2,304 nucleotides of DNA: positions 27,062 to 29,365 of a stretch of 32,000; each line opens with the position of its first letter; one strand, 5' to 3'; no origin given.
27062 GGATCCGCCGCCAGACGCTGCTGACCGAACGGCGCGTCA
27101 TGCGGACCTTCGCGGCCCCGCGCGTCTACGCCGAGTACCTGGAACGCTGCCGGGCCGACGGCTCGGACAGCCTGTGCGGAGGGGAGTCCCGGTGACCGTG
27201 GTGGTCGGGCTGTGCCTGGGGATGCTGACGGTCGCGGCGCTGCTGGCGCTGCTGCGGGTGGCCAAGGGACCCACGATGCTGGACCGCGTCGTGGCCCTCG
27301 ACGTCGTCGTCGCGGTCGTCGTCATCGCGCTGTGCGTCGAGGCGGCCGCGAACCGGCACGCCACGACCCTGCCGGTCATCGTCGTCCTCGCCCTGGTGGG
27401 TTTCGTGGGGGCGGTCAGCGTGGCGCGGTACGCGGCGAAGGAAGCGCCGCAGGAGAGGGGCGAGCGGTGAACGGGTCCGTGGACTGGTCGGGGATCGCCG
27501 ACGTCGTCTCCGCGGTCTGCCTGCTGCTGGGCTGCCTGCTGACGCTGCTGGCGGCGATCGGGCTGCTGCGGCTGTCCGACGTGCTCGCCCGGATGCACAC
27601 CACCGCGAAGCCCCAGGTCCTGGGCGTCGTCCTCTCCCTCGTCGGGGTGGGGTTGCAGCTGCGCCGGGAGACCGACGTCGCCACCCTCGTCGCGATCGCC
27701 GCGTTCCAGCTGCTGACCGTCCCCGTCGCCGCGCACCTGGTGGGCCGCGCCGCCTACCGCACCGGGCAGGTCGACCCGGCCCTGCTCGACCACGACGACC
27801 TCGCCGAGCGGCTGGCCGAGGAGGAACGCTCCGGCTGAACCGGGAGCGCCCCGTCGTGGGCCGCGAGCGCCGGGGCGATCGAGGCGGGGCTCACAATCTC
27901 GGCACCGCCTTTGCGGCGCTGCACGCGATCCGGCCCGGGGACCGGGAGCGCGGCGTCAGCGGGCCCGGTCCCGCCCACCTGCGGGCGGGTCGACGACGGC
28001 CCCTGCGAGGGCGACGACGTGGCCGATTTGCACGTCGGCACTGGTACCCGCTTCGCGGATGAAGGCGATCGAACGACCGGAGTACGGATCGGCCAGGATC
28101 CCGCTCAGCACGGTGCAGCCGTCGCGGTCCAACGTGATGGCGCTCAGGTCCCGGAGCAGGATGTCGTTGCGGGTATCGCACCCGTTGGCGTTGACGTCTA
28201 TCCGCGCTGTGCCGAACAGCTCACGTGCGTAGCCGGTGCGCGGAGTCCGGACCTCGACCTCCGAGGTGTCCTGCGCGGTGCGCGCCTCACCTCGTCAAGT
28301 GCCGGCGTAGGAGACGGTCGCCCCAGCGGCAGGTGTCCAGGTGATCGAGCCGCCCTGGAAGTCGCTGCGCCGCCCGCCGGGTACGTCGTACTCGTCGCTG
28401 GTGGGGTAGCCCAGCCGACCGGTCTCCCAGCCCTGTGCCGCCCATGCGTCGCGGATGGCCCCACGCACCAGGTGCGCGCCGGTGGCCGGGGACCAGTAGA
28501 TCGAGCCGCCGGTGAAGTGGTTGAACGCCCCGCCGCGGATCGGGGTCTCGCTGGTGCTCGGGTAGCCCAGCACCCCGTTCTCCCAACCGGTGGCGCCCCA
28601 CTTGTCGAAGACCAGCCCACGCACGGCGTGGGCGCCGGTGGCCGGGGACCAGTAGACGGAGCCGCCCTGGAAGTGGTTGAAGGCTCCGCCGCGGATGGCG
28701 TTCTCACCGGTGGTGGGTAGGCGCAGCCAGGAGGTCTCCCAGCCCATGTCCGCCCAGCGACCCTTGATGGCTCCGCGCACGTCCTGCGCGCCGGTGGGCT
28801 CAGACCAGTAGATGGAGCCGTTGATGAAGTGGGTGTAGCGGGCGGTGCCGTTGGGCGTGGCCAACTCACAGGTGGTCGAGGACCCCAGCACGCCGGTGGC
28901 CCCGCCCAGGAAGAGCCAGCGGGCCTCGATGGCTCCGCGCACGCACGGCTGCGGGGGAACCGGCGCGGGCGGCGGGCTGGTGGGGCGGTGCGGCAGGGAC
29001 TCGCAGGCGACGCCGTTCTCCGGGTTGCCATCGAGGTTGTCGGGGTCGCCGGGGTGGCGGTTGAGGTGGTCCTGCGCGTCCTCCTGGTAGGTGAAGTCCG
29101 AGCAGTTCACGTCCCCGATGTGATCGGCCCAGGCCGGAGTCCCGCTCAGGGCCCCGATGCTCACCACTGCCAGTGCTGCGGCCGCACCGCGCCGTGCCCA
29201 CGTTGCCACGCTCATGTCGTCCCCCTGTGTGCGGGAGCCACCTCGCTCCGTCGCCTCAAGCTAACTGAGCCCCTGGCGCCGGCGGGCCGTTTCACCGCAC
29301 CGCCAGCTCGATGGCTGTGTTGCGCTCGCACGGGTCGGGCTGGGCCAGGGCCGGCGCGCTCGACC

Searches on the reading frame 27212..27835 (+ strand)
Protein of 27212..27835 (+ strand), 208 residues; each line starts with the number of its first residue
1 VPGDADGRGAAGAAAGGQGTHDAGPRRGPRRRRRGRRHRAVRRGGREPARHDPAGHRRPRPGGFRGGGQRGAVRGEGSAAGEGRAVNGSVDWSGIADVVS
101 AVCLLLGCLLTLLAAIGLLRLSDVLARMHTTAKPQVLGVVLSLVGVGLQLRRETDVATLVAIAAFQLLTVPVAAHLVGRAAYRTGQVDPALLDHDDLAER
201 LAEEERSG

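Call 18: search_protein_families(library=pfam, proteins=[window:27212-27835:+], max_evalue=0.01)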
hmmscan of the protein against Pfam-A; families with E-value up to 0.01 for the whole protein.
window:27212-27835:+ (208 aa): 1 family
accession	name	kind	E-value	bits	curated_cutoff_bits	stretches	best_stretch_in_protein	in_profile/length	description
PF03334.19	PhaG_MnhG_YufB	-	2.7e-23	82.4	23.4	1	103-182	1-80/80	Na+/H+ antiporter subunit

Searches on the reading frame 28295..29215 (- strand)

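Call 18: search_protein_families(library=pfam, proteins=[window:28295-29215:-], max_evalue=0.01)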
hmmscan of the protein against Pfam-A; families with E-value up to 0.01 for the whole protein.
window:28295-29215:- (306 aa): 1 family
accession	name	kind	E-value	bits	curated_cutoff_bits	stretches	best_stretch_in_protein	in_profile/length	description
PF08310.17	LGFP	-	3.3e-78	258.3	22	4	216-266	1-53/53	LGFP repeat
